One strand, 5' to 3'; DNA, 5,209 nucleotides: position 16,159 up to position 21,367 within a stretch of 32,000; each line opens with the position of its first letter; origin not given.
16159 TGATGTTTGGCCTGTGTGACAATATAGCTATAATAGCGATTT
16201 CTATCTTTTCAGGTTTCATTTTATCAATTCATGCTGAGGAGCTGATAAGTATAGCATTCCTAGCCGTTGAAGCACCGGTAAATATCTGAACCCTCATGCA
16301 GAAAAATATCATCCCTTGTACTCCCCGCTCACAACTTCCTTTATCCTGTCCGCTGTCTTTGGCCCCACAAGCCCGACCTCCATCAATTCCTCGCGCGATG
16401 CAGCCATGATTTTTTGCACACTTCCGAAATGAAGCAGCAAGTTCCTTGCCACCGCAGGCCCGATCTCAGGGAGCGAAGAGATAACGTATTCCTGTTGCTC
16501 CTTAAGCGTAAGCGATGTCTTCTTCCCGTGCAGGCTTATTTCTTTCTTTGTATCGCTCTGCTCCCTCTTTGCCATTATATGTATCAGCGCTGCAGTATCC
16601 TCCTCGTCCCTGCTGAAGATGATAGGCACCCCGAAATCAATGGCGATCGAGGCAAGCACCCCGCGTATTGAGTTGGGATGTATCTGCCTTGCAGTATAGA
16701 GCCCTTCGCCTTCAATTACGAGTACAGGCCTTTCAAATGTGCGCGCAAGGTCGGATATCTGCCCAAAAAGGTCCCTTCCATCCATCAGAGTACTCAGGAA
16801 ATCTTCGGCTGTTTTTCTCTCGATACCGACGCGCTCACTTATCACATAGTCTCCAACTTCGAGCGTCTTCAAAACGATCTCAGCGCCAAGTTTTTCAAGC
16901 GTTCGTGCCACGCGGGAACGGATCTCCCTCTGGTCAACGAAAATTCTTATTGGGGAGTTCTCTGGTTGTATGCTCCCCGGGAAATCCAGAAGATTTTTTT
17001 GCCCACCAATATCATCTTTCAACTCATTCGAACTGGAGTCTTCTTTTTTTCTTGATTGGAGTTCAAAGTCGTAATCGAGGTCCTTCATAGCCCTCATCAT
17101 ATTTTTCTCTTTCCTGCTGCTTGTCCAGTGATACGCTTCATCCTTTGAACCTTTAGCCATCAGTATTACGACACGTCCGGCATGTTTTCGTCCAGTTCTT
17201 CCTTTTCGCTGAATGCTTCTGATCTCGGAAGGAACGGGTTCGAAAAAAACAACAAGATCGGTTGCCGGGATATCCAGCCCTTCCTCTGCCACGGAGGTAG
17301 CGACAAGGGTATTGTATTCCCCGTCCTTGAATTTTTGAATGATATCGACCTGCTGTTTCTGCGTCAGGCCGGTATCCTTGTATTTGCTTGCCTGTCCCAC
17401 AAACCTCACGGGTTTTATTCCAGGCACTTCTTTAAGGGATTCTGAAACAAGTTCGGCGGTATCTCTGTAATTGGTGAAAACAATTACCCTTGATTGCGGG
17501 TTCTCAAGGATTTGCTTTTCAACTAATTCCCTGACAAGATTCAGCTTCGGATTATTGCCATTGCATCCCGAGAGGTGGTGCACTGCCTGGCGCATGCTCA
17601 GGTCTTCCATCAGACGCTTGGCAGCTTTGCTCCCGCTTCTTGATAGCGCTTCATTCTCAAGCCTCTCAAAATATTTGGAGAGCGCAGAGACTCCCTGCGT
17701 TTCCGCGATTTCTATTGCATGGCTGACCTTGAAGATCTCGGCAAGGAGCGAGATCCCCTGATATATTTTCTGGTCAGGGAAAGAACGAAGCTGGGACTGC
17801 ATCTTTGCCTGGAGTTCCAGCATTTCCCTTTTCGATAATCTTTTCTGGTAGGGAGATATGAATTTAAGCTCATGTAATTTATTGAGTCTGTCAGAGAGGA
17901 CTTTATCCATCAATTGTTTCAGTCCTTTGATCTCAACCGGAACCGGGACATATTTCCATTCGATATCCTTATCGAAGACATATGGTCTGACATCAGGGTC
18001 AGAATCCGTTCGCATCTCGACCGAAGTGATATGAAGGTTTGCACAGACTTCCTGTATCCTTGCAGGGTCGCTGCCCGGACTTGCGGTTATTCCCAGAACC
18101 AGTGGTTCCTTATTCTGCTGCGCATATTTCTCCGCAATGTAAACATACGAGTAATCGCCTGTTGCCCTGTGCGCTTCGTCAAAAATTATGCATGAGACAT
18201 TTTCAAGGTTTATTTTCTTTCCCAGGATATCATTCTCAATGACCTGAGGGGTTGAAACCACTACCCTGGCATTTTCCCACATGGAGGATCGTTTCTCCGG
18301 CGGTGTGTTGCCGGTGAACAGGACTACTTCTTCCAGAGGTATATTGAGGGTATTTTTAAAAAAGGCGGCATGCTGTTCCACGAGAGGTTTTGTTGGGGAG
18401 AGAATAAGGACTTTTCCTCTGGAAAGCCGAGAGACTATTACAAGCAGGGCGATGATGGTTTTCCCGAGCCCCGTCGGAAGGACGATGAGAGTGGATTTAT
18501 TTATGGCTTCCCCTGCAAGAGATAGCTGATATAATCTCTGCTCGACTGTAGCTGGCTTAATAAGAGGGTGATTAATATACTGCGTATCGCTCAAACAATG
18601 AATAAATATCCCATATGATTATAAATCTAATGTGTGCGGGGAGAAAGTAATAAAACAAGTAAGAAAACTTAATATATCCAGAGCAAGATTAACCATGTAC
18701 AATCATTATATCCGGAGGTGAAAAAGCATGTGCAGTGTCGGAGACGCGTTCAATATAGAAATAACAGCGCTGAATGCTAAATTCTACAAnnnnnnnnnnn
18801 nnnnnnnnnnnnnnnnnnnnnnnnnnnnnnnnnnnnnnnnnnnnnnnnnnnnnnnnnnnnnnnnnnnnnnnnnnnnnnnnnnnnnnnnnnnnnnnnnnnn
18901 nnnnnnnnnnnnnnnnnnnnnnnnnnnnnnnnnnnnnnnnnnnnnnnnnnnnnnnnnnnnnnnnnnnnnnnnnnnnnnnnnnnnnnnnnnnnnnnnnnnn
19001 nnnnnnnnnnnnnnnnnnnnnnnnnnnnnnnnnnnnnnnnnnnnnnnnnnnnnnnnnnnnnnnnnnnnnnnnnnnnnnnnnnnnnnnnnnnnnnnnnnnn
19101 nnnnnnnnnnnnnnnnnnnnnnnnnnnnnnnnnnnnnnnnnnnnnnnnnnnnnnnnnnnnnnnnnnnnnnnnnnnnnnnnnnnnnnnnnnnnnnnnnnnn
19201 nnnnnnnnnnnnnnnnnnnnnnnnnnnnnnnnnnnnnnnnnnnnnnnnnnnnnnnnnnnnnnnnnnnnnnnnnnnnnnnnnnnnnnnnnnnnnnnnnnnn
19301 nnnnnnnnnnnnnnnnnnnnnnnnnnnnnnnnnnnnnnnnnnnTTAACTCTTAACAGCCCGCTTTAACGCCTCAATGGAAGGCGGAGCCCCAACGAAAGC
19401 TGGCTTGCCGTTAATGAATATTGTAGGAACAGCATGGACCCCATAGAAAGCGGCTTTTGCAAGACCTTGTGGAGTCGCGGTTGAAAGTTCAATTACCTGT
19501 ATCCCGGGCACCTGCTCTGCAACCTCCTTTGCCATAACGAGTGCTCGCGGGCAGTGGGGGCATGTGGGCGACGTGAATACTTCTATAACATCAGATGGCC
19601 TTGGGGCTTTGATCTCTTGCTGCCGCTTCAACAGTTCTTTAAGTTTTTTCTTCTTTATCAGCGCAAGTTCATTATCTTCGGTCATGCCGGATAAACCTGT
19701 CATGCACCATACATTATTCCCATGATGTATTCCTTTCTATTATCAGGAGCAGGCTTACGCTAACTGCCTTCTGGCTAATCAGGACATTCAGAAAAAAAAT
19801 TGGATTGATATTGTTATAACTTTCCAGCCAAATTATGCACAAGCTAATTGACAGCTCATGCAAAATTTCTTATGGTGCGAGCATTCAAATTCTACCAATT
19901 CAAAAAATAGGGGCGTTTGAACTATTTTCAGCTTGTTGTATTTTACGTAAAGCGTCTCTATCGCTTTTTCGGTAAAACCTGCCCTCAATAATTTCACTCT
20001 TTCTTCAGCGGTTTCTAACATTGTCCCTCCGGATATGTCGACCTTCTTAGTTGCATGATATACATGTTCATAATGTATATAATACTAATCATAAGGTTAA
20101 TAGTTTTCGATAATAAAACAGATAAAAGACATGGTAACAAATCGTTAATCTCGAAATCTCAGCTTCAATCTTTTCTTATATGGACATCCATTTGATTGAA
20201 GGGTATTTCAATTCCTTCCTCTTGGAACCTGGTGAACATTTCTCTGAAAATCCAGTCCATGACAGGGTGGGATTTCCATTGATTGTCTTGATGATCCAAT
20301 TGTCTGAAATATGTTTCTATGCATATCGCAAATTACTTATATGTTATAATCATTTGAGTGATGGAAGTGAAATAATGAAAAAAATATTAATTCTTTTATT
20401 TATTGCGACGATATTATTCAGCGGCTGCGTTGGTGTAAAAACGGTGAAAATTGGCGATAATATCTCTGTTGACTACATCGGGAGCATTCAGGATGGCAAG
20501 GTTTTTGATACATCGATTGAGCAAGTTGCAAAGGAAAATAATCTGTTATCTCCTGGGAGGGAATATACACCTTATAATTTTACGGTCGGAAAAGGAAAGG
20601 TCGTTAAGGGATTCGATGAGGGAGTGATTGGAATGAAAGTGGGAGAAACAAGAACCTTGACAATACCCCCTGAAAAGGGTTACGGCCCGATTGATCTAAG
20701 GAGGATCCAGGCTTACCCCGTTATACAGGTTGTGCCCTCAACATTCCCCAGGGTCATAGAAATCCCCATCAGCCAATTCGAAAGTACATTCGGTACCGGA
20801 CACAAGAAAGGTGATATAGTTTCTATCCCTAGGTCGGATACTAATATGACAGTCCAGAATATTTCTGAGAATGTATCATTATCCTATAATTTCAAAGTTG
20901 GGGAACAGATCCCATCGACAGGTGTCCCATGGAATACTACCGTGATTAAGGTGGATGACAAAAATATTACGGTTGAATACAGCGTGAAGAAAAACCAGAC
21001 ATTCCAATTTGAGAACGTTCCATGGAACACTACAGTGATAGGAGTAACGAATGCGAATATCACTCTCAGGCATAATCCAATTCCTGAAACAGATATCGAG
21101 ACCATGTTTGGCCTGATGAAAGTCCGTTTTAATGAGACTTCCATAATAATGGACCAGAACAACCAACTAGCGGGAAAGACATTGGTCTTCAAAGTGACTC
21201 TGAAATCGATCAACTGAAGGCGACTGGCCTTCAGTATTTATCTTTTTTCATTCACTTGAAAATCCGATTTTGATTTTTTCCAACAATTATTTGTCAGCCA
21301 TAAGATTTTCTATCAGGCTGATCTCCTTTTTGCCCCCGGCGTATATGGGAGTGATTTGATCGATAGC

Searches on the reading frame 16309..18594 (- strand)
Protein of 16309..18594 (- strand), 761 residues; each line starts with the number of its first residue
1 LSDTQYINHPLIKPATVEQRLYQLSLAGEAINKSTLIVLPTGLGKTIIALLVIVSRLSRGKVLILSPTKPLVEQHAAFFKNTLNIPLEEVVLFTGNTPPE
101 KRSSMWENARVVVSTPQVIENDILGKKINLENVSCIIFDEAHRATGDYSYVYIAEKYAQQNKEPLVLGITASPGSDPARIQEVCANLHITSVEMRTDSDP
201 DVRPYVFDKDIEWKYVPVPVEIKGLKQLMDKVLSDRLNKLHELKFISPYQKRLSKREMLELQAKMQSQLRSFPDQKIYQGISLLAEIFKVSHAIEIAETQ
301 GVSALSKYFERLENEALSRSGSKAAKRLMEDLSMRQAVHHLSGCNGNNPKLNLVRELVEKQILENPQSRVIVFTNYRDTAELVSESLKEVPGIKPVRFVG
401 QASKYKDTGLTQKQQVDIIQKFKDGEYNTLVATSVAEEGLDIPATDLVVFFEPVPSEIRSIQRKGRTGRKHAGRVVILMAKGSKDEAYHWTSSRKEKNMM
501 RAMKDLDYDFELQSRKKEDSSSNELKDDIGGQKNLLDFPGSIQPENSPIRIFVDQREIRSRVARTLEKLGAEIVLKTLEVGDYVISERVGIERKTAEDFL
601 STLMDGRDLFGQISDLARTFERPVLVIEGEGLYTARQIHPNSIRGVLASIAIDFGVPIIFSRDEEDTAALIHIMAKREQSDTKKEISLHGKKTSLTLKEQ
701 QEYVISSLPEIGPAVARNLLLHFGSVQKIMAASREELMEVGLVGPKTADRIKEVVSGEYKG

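Call 6: search_protein_families(library=pfam, proteins=[window:16309-18594:-], max_evalue=0.01)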
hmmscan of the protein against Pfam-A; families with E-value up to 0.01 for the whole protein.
window:16309-18594:- (761 aa): 11 families
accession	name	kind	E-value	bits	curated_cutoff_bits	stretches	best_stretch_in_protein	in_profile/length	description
PF02732.21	ERCC4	-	1.9e-34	119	24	1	553-673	1-139/140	ERCC4 domain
PF00271.37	Helicase_C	-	2.2e-28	99.1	23.5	1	355-470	7-109/110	Helicase conserved C-terminal domain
PF00270.35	DEAD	-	2.6e-24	86.3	26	1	31-177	12-164/167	DEAD/DEAH box helicase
PF21210.2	RNA_helicase_helical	-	7.9e-22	77.9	27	1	231-338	2-107/108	Putative ATP-dependent RNA helicase, helical bundle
PF04851.21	ResIII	-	2e-19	70.5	22.5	1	32-173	23-162/164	Type III restriction enzyme, res subunit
PF14520.12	HHH_5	-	4.4e-11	43.5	27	1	706-753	5-53/57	Helix-hairpin-helix domain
PF12826.13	HHH_2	-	2e-09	37.9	27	1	707-753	7-53/64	Helix-hairpin-helix motif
PF00633.29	HHH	-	4.9e-08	32.9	24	1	725-753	1-29/30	Helix-hairpin-helix motif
PF22590.2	Cas3-like_C_2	-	0.00057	20.6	27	1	410-471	46-105/106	CRISPR-associated nuclease/helicase Cas3, C-terminal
PF02562.22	PhoH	-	0.0046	16.9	27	0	12-74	2-61/205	PhoH-like protein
PF13087.12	AAA_12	-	0.0087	16.1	27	0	254-389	15-131/195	AAA domain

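Call 7: search_protein_families(library=padloc, proteins=[window:16309-18594:-], max_evalue=0.01)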
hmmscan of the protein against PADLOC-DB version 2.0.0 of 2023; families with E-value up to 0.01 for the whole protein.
window:16309-18594:- (761 aa): 58 families (the best 25 are shown)
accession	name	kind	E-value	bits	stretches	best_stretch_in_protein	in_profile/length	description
PDLC02707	PbeA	-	1.1e-19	68.5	2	326-473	489-620/672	PbeA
PDLC01252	Cas3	-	3.4e-12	44.4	2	365-495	196-310/324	CAS-I; effector_G3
PDLC03658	mREase_IV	-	5e-12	42.4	2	414-474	490-549/953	Type IV methyl-directed restriction enzyme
PDLC01769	Cas3g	-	1.7e-11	41.6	1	327-517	236-409/836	-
PDLC02706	PbeA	-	4.5e-11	40.1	1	412-475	601-664/722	PbeA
PDLC03928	PsyrT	-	2.6e-10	37.2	1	361-489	235-353/689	-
PDLC01770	Cas3g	-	3.5e-10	37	1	324-517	213-391/733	-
PDLC02704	PbeA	-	9.2e-10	35.6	1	302-474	472-635/682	PbeA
PDLC00938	Cas3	-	1e-09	36.1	1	365-491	220-340/358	CRISPR-associated helicase Cas3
PDLC02503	BrxHI|BrxHII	-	1.8e-09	34.5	2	371-474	252-346/698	BrxHI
PDLC01439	typeIV_DinG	-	2e-09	34.7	2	354-447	394-474/575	CAS-IV-A; associated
PDLC02623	DrmD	-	3.5e-09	33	1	313-469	477-622/1040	DrmD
PDLC03960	SngC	-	1.2e-08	32.2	2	366-480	259-370/720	-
PDLC02705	PbeA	-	1.5e-08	31.3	1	355-471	513-621/691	PbeA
PDLC00659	HmaA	-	7.6e-08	28.6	2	42-148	132-239/1176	SNF2 helicase / DEAD-box helicase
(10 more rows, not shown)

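Call 73: find_homologous_proteins(query=window:16309-18594:-, max_evalue=1e-100)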
Query window:16309-18594:- (761 aa): 7281 proteins with E <= 1e-100 among 8000 candidates; the best 120 are listed.
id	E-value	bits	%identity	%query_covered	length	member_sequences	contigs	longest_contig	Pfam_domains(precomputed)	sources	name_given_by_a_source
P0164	0.0e+0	1446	85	100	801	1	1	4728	PF12826.14,PF00270.36,PF14520.13,PF21210.4,PF02732.22,PF00271.38,PF00633.30,PF04851.22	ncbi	-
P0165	0.0e+0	1435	85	100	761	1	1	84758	PF12826.14,PF00270.36,PF14520.13,PF21210.4,PF02732.22,PF00271.38,PF00633.30,PF04851.22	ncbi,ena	ncbi:MAG TPA: DEAD/DEAH box helicase [Candidatus Methanoperedens sp.]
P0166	0.0e+0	1429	84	99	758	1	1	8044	PF12826.14,PF00270.36,PF14520.13,PF21210.4,PF02732.22,PF00271.38,PF00633.30,PF04851.22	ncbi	-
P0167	0.0e+0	1402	83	99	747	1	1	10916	PF12826.14,PF00270.36,PF14520.13,PF21210.4,PF02732.22,PF00271.38,PF00633.30,PF04851.22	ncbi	-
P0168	0.0e+0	1402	83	100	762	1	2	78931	PF12826.14,PF00270.36,PF14520.13,PF21210.4,PF02732.22,PF00271.38,PF00633.30,PF04851.22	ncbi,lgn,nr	ncbi:MAG: DEAD/DEAH box helicase [Candidatus Methanoperedens sp.]|nr:DEAD/DEAH box helicase [Candida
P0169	0.0e+0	1396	83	100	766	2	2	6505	PF12826.14,PF00270.36,PF14520.13,PF21210.4,PF02732.22,PF00271.38,PF00633.30,PF04851.22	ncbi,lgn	-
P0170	0.0e+0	1395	83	100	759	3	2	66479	PF12826.14,PF00270.36,PF14520.13,PF21210.4,PF02732.22,PF00271.38,PF00633.30,PF04851.22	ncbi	-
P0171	0.0e+0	1383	82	100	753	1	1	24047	PF12826.14,PF00270.36,PF14520.13,PF21210.4,PF02732.22,PF00271.38,PF00633.30,PF04851.22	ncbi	ncbi:Hef nuclease [groundwater metagenome]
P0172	0.0e+0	1380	81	100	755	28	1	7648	PF12826.14,PF00270.36,PF14520.13,PF21210.4,PF02732.22,PF00271.38,PF00633.30,PF04851.22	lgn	-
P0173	0.0e+0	1378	82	100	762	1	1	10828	PF12826.14,PF00270.36,PF14520.13,PF21210.4,PF02732.22,PF00271.38,PF00633.30,PF04851.22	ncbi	-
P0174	0.0e+0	1375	82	100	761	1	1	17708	PF12826.14,PF00270.36,PF14520.13,PF21210.4,PF02732.22,PF00271.38,PF00633.30,PF04851.22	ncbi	-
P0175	0.0e+0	1375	80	100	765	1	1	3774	PF12826.14,PF00270.36,PF14520.13,PF21210.4,PF02732.22,PF00271.38,PF00633.30,PF04851.22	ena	-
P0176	0.0e+0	1374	81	100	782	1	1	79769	PF12826.14,PF00270.36,PF14520.13,PF21210.4,PF02732.22,PF00271.38,PF00633.30,PF04851.22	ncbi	-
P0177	0.0e+0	1372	81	100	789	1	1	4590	PF12826.14,PF00270.36,PF14520.13,PF21210.4,PF02732.22,PF00271.38,PF00633.30,PF04851.22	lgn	-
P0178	0.0e+0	1372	81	100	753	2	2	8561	PF12826.14,PF00270.36,PF14520.13,PF21210.4,PF02732.22,PF00271.38,PF00633.30,PF04851.22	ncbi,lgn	-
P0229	0.0e+0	1344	79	100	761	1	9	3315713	PF12826.14,PF00270.36,PF14520.13,PF21210.4,PF02732.22,PF00271.38,PF00633.30,PF04851.22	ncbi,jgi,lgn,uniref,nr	ncbi:ERCC4-like helicase [Candidatus Methanoperedens nitroreducens]|uniref:ERCC4-like helicase n=1 T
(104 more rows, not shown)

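Call 74: find_encoding_contigs(protein=P0165, flank=7000, max_places=1)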
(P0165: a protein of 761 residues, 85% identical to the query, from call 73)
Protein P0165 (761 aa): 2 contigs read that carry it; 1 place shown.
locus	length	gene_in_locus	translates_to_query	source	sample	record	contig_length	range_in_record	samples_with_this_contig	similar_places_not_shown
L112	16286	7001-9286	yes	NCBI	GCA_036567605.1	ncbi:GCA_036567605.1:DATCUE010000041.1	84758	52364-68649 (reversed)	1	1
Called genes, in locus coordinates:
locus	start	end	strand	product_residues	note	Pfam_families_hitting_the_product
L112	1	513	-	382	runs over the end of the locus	PF05935:Arylsulfotrans, PF14269:Arylsulfotran_2 (faint)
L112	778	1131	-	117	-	PF01849:NAC, PF19026:UBA_HYPK (weak)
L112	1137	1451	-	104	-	PF01521:Fe-S_biosyn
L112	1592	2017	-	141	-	PF01092:Ribosomal_S6e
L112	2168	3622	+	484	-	PF01702:TGT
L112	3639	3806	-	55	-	-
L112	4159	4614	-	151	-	PF00258:Flavodoxin_1, PF12641:Flavodoxin_3, PF12724:Flavodoxin_5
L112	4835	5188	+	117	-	-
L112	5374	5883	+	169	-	PF04525:LOR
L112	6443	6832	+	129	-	-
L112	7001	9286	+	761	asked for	PF00270:DEAD, PF04851:ResIII, PF21210:RNA_helicase_helical, PF00271:Helicase_C, PF02732:ERCC4, PF12826:HHH_2, PF14520:HHH_5, PF00633:HHH (weak)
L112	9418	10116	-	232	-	PF03692:CxxCxxCC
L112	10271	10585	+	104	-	-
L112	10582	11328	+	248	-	PF21948:LplA-B_cat, PF03099:BPL_LplA_LipB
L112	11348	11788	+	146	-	PF08327:AHSA1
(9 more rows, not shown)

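Call 75: find_encoding_contigs(protein=P0168, flank=7000, max_places=1)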
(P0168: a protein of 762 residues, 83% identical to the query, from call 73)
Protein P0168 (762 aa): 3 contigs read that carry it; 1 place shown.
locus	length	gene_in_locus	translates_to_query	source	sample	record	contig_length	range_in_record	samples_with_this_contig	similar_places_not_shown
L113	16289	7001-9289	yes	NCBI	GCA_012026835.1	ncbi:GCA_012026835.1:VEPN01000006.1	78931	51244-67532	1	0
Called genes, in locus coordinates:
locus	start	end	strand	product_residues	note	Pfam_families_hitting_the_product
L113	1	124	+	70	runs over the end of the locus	-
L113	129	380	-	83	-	-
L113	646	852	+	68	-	-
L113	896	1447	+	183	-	PF14196:ATC_hydrolase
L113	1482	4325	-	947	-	PF13426:PAS_9, PF00989:PAS, PF08448:PAS_4, PF13426:PAS_9, PF00989:PAS, PF08448:PAS_4, PF13188:PAS_8, PF13426:PAS_9, +11 more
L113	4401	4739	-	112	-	PF07689:KaiB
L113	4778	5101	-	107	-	PF07689:KaiB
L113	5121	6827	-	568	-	PF00154:RecA_N (faint), PF03796:DnaB_C (weak), PF06745:ATPase, PF13481:AAA_25, PF23442:DUF7125, PF05729:NACHT (faint), PF13481:AAA_25, PF06745:ATPase, +7 more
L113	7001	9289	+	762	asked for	PF00270:DEAD, PF04851:ResIII, PF21210:RNA_helicase_helical, PF00271:Helicase_C, PF02732:ERCC4, PF12826:HHH_2, PF14520:HHH_5, PF00633:HHH (weak)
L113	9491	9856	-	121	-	PF01502:PRA-CH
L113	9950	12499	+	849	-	PF00690:Cation_ATPase_N, PF00122:E1-E2_ATPase, PF00702:Hydrolase, PF13246:Cation_ATPase (weak), PF00689:Cation_ATPase_C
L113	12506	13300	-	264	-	PF01113:DapB_N, PF05173:DapB_C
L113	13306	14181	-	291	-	PF00701:DHDPS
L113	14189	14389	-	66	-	PF00833:Ribosomal_S17e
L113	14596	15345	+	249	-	PF00218:IGPS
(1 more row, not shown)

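Call 76: find_encoding_contigs(protein=P0229, flank=7000, max_places=1)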
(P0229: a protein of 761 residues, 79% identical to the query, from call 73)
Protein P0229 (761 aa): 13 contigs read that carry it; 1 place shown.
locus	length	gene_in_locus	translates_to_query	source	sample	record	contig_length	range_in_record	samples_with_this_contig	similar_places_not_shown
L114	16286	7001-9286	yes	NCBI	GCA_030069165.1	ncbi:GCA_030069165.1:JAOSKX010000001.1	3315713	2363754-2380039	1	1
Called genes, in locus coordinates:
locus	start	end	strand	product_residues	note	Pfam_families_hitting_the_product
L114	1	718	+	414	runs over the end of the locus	PF18195:GatD_N, PF00710:Asparaginase, PF17763:Asparaginase_C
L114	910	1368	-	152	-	PF01967:MoaC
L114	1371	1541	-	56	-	-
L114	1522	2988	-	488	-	PF03853:YjeF_N, PF01256:Carb_kinase, PF08543:Phos_pyr_kin (faint), PF02110:HK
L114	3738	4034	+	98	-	-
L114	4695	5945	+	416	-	PF00078:RVT_1, PF08388:GIIM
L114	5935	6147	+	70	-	-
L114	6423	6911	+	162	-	PF14810:TGT_C2, PF01472:PUA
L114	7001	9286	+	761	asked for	PF00270:DEAD, PF04851:ResIII, PF21210:RNA_helicase_helical, PF00271:Helicase_C, PF02732:ERCC4, PF12826:HHH_2, PF14520:HHH_5, PF00633:HHH (weak)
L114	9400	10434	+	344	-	PF27313:AF_0136_C (weak)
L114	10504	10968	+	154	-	PF00885:DMRL_synthase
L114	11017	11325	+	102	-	PF02311:AraC_binding (weak), PF07883:Cupin_2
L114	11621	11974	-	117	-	-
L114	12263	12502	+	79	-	PF14026:SCO4226-like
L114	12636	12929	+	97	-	PF03992:ABM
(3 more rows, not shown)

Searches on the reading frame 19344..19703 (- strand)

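Call 6: search_protein_families(library=pfam, proteins=[window:19344-19703:-], max_evalue=0.01)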
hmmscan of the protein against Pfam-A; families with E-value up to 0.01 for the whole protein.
window:19344-19703:- (119 aa): 6 families
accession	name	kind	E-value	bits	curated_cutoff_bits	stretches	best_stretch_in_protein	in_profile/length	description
PF13192.12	Thioredoxin_3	-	1.3e-11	44.8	24.8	1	40-116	3-74/76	Thioredoxin domain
PF13462.12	Thioredoxin_4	-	1.6e-06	28.8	23.2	0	81-118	129-164/165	Thioredoxin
PF00462.30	Glutaredoxin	-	2e-06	28.3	22.9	1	40-100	1-58/60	Glutaredoxin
PF00085.26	Thioredoxin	-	0.00055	20.3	23.5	1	29-100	12-83/103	Thioredoxin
PF01323.26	DSBA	-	0.00056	20.2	25.6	0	82-116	157-189/191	DSBA-like thioredoxin domain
PF06764.17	DUF1223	-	0.0024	18.4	30.7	1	39-74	1-34/202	Protein of unknown function (DUF1223)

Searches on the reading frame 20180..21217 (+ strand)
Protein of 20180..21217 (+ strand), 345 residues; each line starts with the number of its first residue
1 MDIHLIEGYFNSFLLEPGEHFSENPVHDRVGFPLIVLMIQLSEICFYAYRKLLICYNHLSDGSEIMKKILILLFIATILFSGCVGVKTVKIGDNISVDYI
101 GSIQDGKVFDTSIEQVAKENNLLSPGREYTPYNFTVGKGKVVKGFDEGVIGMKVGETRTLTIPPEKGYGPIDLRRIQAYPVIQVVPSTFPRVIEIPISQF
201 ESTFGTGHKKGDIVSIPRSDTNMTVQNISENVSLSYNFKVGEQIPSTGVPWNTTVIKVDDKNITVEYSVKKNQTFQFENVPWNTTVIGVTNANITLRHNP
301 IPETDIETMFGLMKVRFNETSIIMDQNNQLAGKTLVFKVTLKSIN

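Call 7: search_protein_families(library=padloc, proteins=[window:20180-21217:+], max_evalue=0.01)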
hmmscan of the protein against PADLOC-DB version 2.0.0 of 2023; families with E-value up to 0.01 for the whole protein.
window:20180-21217:+ (345 aa): 0 families

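Call 71: search_protein_families(library=pfam, proteins=[window:20180-21217:+], max_evalue=0.001)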
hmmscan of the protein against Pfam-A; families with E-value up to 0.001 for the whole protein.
window:20180-21217:+ (345 aa): 1 family
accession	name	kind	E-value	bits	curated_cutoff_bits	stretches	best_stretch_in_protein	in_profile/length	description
PF00254.34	FKBP_C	-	8.4e-22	77.8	21.1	1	87-173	3-76/94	FKBP-type peptidyl-prolyl cis-trans isomerase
